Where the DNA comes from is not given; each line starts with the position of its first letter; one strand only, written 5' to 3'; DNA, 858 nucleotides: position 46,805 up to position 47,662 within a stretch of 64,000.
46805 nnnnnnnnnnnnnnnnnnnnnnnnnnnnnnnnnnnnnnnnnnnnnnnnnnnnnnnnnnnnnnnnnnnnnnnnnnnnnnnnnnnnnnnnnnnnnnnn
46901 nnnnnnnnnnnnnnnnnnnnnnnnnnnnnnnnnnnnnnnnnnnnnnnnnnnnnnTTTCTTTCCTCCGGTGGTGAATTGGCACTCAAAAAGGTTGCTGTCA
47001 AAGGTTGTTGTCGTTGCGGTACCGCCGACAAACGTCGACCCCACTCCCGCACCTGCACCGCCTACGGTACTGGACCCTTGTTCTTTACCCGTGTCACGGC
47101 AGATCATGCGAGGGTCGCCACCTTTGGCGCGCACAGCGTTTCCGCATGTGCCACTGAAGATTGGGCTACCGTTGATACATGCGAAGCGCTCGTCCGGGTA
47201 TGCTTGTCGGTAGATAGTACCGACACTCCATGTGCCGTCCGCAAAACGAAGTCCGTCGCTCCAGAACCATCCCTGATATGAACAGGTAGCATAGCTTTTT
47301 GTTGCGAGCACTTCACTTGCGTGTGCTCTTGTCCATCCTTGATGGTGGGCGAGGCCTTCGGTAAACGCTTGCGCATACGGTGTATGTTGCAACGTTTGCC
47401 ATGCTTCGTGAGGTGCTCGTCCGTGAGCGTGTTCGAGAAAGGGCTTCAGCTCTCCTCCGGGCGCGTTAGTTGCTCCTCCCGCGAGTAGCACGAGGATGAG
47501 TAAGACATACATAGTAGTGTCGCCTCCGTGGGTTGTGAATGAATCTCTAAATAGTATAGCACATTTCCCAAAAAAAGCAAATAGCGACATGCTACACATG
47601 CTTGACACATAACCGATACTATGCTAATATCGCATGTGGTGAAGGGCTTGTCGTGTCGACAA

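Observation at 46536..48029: Cluster of three small secreted/lipoprotein Cys-containing proteins adjacent to GH1 glycosidase and pilus/two-component genes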

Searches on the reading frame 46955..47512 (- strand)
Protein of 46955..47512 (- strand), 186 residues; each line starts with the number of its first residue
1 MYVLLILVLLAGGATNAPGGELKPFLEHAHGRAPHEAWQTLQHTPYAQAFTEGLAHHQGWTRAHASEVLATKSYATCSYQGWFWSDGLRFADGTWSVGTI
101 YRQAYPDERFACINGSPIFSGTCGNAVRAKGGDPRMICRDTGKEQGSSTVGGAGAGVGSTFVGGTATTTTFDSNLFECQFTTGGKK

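Call 4: search_protein_families(library=pfam, proteins=[window:46955-47512:-], max_evalue=1)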
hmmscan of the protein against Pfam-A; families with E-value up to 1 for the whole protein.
seq(186 aa): 0 families

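Call 7: find_homologous_proteins(query=window:46955-47512:-, max_evalue=0.01)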
Query seq(186 aa) (186 aa): 3 proteins with E <= 0.01 among 500 candidates.
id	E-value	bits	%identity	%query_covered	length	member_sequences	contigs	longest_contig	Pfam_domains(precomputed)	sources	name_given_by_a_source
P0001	7.4e-123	426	98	100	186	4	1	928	-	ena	-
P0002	2.5e-104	365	84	99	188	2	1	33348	-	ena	-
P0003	2.6e-73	264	59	99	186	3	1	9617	-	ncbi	-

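Call 8: find_encoding_contigs(protein=P0002, flank=10000)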
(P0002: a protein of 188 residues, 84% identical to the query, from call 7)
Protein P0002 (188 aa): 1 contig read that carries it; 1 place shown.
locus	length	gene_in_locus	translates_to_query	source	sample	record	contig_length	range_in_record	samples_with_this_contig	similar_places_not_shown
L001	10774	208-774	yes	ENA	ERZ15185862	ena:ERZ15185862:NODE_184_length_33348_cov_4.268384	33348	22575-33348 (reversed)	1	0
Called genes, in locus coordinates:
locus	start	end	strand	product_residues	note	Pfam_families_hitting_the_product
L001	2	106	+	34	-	?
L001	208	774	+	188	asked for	-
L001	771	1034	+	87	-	-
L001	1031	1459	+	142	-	-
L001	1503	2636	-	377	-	PF01820:Dala_Dala_lig_N, PF02222:ATP-grasp (weak), PF02655:ATP-grasp_3, PF02786:CPSase_L_D2 (weak), PF07478:Dala_Dala_lig_C, PF13535:ATP-grasp_4 (faint)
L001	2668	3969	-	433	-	PF02151:UVR, PF08459:UvrC_RNaseH_dom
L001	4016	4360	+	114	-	-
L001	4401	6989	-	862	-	PF00005:ABC_tran (faint), PF02463:SMC_N (faint), PF13191:AAA_16 (faint), PF13304:AAA_21 (faint), PF13555:AAA_29 (faint), PF13671:AAA_33 (faint), PF20703:nSTAND1 (faint), PF17760:UvrA_inter, +1 more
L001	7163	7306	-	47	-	-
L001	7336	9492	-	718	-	PF04851:ResIII, PF17757:UvrB_inter, PF27431:UvrB_3rd, PF00271:Helicase_C, PF12344:UvrB, PF02151:UVR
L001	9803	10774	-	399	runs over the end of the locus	PF01702:TGT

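Call 9: find_encoding_contigs(protein=P0003, flank=10000)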
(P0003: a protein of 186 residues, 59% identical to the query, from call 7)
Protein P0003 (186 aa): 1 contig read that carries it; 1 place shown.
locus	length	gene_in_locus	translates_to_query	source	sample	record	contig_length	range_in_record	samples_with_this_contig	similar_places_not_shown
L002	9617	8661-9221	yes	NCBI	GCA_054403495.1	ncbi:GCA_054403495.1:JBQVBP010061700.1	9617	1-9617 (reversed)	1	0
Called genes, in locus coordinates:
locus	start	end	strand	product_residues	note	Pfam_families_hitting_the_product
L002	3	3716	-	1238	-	?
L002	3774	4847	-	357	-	PF02449:Glyco_hydro_42 (faint), PF02836:Glyco_hydro_2_C (weak)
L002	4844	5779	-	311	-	PF00892:EamA (weak)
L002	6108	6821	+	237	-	PF01797:Y1_Tnp (weak)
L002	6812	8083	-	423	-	PF00232:Glyco_hydro_1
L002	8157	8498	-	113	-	-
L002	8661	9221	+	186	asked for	-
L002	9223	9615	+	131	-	?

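Call 10: find_encoding_contigs(protein=P0001, flank=10000)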
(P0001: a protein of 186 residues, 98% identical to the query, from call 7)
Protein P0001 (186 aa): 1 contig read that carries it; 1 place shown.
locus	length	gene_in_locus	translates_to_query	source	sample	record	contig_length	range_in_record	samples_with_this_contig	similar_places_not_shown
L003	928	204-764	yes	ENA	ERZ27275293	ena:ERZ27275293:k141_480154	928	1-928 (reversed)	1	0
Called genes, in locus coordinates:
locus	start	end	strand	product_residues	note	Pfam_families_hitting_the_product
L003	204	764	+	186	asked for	-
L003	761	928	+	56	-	?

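Call 26: find_related_loci(query=A1, collection=genome_contigs, flank=8000)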
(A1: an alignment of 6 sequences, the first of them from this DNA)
Query A1 (186 aa) in genome_contigs; peptide patterns used: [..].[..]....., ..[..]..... (x = any residue, [..] = any of these).
21 stretches matched a pattern; 1 encode a relative of the query (tblastn E <= 1e-3); 1 distinct loci.
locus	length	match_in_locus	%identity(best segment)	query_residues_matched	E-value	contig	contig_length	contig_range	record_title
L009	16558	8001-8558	95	1-186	1e-121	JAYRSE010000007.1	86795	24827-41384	MAG: Candidatus Paceibacterota bacterium isolate XM1_ASGE3bin.5 k141_156320, whole genome shotgun sequence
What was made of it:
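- Tried and rejected: The GTDB genome scan found only one species representative (call 26).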

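Call 32: search_protein_families(library=ncbifam, proteins=[window:46955-47512:-], max_evalue=1)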
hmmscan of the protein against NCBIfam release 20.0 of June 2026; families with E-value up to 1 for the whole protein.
window:46955-47512:- (186 aa): 0 families

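Call 33: search_solved_structures(query=A1, max_evalue=10)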
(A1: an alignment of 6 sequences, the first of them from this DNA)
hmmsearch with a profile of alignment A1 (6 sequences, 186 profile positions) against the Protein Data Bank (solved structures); distinct sequences matched with E-value up to 10: 0.

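Call 37: predict_structure(alignment_id=A4)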
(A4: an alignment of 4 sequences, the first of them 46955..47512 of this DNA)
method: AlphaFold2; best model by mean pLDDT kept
length: 186 residues; sequences in the alignment: 4
mean_pLDDT: 44.7   pTM: 0.39
mean pLDDT of the five models: 44.7, 39.5, 37.2, 35.9, 35.8
residues with pLDDT >= 90: 0; 70-90: 18; 50-70: 37; < 50: 131
segments of 3 or more residues with pLDDT < 50: 1-22, 73-79, 85-97, 99-102, 104-186
pLDDT, mean of each block of 10 residues (from residue 1): 39 36 53 63 69 62 75 51 44 45 49 43 39 34 30 26 26 30 30
secondary structure, 60 per line:
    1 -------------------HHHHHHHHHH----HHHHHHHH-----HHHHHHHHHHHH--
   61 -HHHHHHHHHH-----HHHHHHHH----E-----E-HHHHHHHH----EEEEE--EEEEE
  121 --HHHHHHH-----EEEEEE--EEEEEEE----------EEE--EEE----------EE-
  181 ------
elements in order: H20-29 H34-41 H47-58 H62-71 H77-84 H97-104 E109-113 E116-120 H123-129 E135-140 E143-149 E160-162 E165-167
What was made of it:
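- Tried and rejected: Too poor to use, pLDDT 44.7 (call 37).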

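Call 38: search_protein_representatives(alignment_id=A4)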
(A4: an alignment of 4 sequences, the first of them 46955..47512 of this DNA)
Query: 4 sequences, 187 profile positions. Proteins with E-value up to 0.001 (for the whole library): 13; up to 1e-10: 10; up to 1e-30: 4. The best 13 are listed.
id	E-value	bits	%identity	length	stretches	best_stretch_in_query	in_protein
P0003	3.8e-107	372.4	-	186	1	1-186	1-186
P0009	1.7e-40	155.1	-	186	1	3-180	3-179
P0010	1.3e-39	152.2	-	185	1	5-172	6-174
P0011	5.1e-32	127.5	-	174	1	18-172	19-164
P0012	5.8e-20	88.1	-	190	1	7-181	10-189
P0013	2.1e-19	86.3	-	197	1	6-143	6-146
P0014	3.0e-17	79.3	-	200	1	3-145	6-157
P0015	6.8e-14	68.3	-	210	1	8-147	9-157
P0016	4.1e-13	65.8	-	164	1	5-162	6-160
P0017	3.1e-11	59.7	-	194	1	8-181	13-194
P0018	4.6e-10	55.9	-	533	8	77-103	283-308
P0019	1.1e-07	48.2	-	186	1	6-169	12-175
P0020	1.1e-06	44.8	-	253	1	3-128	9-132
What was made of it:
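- The families are very rare: 13 clusters among 1.84 billion representatives (call 38).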

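Call 40: list_cluster_members(proteins=[P0009, P0010, P0011, P0012, P0013, P0014, P0015, P0016, P0017, P0019])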
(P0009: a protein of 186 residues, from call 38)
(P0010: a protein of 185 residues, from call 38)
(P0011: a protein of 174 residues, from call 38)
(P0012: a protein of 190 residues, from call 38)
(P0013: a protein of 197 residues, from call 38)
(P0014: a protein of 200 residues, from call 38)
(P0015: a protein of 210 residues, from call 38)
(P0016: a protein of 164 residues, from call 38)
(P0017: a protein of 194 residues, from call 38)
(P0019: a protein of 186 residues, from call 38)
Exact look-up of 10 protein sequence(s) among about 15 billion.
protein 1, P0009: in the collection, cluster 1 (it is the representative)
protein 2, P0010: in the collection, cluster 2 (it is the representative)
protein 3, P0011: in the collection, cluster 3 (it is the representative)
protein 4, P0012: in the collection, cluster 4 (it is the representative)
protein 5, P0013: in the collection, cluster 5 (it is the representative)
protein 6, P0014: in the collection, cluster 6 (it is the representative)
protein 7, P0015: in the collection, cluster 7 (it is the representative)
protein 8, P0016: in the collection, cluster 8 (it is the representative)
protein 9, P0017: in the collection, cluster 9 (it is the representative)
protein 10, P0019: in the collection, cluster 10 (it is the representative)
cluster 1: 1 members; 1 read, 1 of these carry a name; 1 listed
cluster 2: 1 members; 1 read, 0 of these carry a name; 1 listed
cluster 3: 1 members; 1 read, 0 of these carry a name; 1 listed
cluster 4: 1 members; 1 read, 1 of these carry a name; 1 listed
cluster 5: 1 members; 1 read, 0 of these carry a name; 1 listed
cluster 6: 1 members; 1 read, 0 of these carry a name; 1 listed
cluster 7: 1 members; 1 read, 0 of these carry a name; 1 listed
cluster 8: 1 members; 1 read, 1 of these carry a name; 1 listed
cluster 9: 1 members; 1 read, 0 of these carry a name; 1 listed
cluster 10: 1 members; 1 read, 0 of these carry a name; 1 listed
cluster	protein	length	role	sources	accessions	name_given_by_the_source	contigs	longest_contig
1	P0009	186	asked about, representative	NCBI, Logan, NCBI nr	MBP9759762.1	MAG: hypothetical protein KBD24_00145 [Candidatus Pacebacteria bacterium] | hypothetical protein [Candidatus Paceibacterota bacterium]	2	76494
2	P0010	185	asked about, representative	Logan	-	-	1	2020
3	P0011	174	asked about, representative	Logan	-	-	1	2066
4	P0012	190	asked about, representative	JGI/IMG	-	hypothetical protein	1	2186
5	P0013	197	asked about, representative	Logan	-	-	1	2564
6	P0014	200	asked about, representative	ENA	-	-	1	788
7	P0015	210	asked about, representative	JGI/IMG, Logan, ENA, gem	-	-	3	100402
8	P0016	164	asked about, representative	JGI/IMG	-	hypothetical protein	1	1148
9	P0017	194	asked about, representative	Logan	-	-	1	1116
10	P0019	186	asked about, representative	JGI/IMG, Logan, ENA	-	-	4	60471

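Call 41: find_encoding_contigs(protein=P0009, flank=6000, max_places=2)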
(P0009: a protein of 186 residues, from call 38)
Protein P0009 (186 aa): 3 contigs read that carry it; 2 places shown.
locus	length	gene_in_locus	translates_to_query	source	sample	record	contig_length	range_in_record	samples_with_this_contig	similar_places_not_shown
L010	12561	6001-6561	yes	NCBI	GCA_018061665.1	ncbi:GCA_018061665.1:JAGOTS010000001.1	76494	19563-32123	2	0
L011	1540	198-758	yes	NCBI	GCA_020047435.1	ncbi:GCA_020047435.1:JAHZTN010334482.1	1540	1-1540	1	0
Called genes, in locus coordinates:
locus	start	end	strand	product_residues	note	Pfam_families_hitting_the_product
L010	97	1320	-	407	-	PF00232:Glyco_hydro_1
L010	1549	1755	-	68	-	PF02609:Exonuc_VII_S (weak)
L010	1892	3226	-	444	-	PF13742:tRNA_anti_2, PF02601:Exonuc_VII_L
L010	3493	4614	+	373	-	PF23459:S1_RRP5 (faint), PF00575:S1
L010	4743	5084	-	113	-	-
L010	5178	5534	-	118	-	-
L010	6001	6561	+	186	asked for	-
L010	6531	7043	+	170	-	-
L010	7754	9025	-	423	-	PF26449:DUF8128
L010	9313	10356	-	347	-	PF04545:Sigma70_r4, PF05066:HARE-HTH (faint)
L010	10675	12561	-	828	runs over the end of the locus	PF00133:tRNA-synt_1, PF09334:tRNA-synt_1g, PF13603:tRNA-synt_1_2, PF00133:tRNA-synt_1, PF08264:Anticodon_1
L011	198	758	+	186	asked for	-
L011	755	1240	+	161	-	-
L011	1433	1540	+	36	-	?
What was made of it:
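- In L010 it persists although Ddl and UvrC are gone and GH1 lies 4 kb away behind unrelated genes (call 41). The trio stays intact in L010 after the flanks have changed (call 41).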

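Call 42: find_encoding_contigs(protein=P0015, flank=6000, max_places=2)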
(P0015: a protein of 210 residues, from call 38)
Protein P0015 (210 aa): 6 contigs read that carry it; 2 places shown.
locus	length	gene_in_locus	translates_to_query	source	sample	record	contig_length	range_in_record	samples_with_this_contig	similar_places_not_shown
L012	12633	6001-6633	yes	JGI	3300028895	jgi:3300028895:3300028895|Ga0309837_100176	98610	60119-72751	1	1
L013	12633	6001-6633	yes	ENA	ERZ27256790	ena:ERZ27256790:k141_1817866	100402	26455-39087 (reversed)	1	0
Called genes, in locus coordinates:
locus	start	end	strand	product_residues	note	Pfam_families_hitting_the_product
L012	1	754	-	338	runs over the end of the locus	-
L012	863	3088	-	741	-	PF09603:Fib_succ_major, PF26707:DUF8237 (faint), PF13385:Laminin_G_3, PF07953:Toxin_R_bind_N (weak), PF13385:Laminin_G_3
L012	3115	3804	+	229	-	PF01797:Y1_Tnp (weak)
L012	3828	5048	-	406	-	PF00232:Glyco_hydro_1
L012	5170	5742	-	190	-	-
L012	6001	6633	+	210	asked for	-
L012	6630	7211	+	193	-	-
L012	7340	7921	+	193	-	-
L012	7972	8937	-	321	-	PF01820:Dala_Dala_lig_N, PF07478:Dala_Dala_lig_C, PF02655:ATP-grasp_3 (weak)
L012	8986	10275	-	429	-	PF01541:GIY-YIG (weak), PF08459:UvrC_RNaseH_dom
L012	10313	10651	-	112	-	-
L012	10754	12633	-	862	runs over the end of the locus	PF00005:ABC_tran (faint), PF02463:SMC_N (faint), PF13304:AAA_21 (faint), PF13555:AAA_29 (faint), PF13671:AAA_33 (faint), PF20720:nSTAND3 (faint), PF17760:UvrA_inter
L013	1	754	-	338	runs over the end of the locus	-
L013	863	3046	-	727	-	PF09603:Fib_succ_major, PF26707:DUF8237 (faint), PF13385:Laminin_G_3, PF07953:Toxin_R_bind_N (weak), PF13385:Laminin_G_3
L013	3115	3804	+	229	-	PF01797:Y1_Tnp (weak)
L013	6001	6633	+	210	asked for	-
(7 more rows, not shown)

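Call 43: find_encoding_contigs(protein=P0019, flank=6000, max_places=2)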
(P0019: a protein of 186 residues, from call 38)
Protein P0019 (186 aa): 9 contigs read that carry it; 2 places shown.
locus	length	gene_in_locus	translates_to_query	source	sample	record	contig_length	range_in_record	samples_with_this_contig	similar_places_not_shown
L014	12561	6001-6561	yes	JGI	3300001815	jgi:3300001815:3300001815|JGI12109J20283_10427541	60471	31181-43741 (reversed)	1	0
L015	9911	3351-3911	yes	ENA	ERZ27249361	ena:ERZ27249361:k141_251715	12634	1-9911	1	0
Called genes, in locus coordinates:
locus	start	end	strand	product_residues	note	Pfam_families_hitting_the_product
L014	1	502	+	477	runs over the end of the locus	PF00224:PK, PF03328:HpcH_HpaI (weak), PF02887:PK_C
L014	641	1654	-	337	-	PF02449:Glyco_hydro_42 (faint), PF00331:Glyco_hydro_10 (faint)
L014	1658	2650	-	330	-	PF00892:EamA (faint)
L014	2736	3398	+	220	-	-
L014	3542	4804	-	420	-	PF00232:Glyco_hydro_1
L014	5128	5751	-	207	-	-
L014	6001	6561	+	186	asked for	-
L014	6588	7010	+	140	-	-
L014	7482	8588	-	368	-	PF01820:Dala_Dala_lig_N, PF07478:Dala_Dala_lig_C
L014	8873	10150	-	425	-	PF01541:GIY-YIG (weak), PF02151:UVR (weak), PF08459:UvrC_RNaseH_dom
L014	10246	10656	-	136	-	-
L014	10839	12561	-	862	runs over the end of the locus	PF00005:ABC_tran (faint), PF02463:SMC_N (faint), PF13191:AAA_16 (faint), PF13304:AAA_21 (faint), PF17760:UvrA_inter, PF00684:DnaJ_CXXCXGXG (faint)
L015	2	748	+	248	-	?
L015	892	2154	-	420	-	PF00232:Glyco_hydro_1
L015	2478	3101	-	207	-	-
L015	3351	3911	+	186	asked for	-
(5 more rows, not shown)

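Call 49: find_related_loci(query=A7, collection=metagenome_contigs, flank=4000)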
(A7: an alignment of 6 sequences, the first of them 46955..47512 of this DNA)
Query A7 (186 aa) in metagenome_contigs; peptide patterns used: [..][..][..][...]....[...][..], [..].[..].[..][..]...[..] (x = any residue, [..] = any of these).
78 stretches matched a pattern, but none encodes a relative of the query by tblastn (E <= 1e-3).

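Call 50: search_protein_families(library=pfam, alignment_id=A6, max_evalue=1)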
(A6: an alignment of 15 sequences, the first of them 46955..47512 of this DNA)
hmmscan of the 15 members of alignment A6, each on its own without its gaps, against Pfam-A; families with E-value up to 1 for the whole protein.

A. member 1, window:46955-47512:- (186 aa): 0 families

B. families by the number of members that match (of 15 scanned): 4 families
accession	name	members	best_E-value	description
PF20173.3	ZnF_RZ-type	1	0.0046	RZ type zinc finger domain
PF03826.22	OAR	1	0.061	OAR motif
PF22333.2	Ago_PAZ_arc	1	0.092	Argonaute, PAZ domain, archaea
PF22155.1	Mre11_acc_DNA_cap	1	0.25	Mre11 accessory DNA binding capping domain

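Call 63: predict_structure(alignment_id=A6)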
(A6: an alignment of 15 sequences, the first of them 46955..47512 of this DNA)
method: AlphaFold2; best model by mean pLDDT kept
length: 186 residues; sequences in the alignment: 15
mean_pLDDT: 75.8   pTM: 0.61
mean pLDDT of the five models: 75.8, 72.3, 71.3, 69.8, 68.3
residues with pLDDT >= 90: 75; 70-90: 36; 50-70: 50; < 50: 25
segments of 3 or more residues with pLDDT < 50: 12-17, 155-157, 159-161, 182-186
pLDDT, mean of each block of 10 residues (from residue 1): 50 49 87 96 94 95 97 95 87 81 89 96 93 61 55 49 56 52 43
secondary structure, 60 per line:
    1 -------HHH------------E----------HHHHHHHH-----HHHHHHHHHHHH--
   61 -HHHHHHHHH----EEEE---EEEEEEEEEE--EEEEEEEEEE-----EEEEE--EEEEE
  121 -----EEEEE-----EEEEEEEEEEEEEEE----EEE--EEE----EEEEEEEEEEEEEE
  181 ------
elements in order: H34-41 H47-58 H62-70 E75-78 E82-91 E94-103 E109-113 E116-120 E126-130 E136-150 E155-157 E160-162 E167-180
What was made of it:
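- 46952..47512 (-): Gene B: 186-aa secreted protein with an N-terminal signal, a three-helix region and a beta-rich domain. Cys at 77, 112, 123, 138, 178. Contains the conserved FSGTCGN motif. AF2 model pLDDT is 75.8 overall and 87-97 for residues 21-130 (call 63).
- The AF2 model places strands 136-150 and 167-180 as a hairpin (call 63).
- Tried and rejected: It was redone with 15 sequences (call 63).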

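Call 68: fold_search(model_id=the predicted structure, library=pdb)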
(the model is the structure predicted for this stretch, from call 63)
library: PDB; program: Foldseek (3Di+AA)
matches with E <= 10: 164; with E <= 0.001: 0
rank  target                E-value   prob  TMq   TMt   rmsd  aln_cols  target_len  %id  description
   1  1pdg_A                8.3e-01  0.38  0.17  0.30  12.5        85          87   14  CRYSTAL STRUCTURE OF HUMAN PLATELET-DERIVED GROWTH FACTOR BB (released 1994-01-31)
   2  1pdg_B                1.5e+00  0.14  0.16  0.30  15.4       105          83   13  CRYSTAL STRUCTURE OF HUMAN PLATELET-DERIVED GROWTH FACTOR BB (released 1994-01-31)
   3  5cl1_A                1.5e+00  0.07  0.16  0.08  20.9       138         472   14  Complex structure of Norrin with human Frizzled 4 (released 2015-08-12)
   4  5cl1_B                1.5e+00  0.05  0.16  0.07  17.8       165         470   13  Complex structure of Norrin with human Frizzled 4 (released 2015-08-12)
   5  9mkl_H                1.6e+00  0.06  0.16  0.13  14.4       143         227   13  canavanyl-tRNAArg deacylase (CtdA) (released 2025-10-01)
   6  4qci_D                1.8e+00  0.21  0.16  0.26  12.8        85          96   14  PDGF-B blocking antibody bound to PDGF-BB (released 2015-03-11)
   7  2gnn_C                2.0e+00  0.11  0.12  0.21  13.6        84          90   13  Crystal Structure of the Orf Virus NZ2 Variant of VEGF-E (released 2006-05-09)
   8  6nvq_C                2.3e+00  0.04  0.15  0.13  15.7       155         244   10  Crystal structure of the VASH1-SVBP complex (released 2019-05-22)
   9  6j9h_B                2.4e+00  0.03  0.14  0.12  15.9       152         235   11  Crystal structure of SVBP-VASH1 complex (released 2019-06-19)
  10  3iub_B                2.5e+00  0.06  0.12  0.08  11.8        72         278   15  Crystal structure of pantothenate synthetase from Mycobacterium tuberculosis in complex with 5-Methoxy-N-(5-methylpyri (released 2009-10-13)
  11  6j4p_A                2.5e+00  0.03  0.12  0.10  11.3       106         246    7  Structural basis of tubulin detyrosination by vasohibins-SVBP enzyme complex and functional implications (released 2019-05-01)
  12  6x62_AC               2.5e+00  0.03  0.14  0.13  22.3       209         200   10  Legionella pneumophila Dot T4SS OMC (released 2020-09-30)
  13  9r0t_B                2.8e+00  0.03  0.12  0.17   9.7        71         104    6  De novo designed homodimeric NTF2-like protein with a hydrophobic pocket (released 2025-10-22)
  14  6j4u_A                2.8e+00  0.03  0.15  0.12  16.2       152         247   10  Structural basis of tubulin detyrosination by vasohibins-SVBP enzyme complex and functional implications (released 2019-05-01)
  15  7zcw_C                2.8e+00  0.03  0.12  0.10  11.5       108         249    7  Cryo-EM structure of GMPCPP-microtubules in complex with VASH2-SVBP (released 2022-12-14)
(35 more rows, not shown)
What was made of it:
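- On Transglutaminase-like / vasohibin / CPR-C4 cysteine protease: Foldseek E above 2 and TM 0.12-0.17 (call 68).
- On Cystine-knot growth factor fold: Best Foldseek E 0.83, probability 0.38 (call 68).
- Closest known: Cystine-knot growth factors. Same: They share long two-stranded beta hairpins stapled by disulfides, plus an intermolecular disulfide in the dimer (call 68).
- Closest known: CPR-C4 / vasohibin transglutaminase-like cysteine proteases. Same: Vasohibins appear repeatedly low in the Foldseek list for B (call 68).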
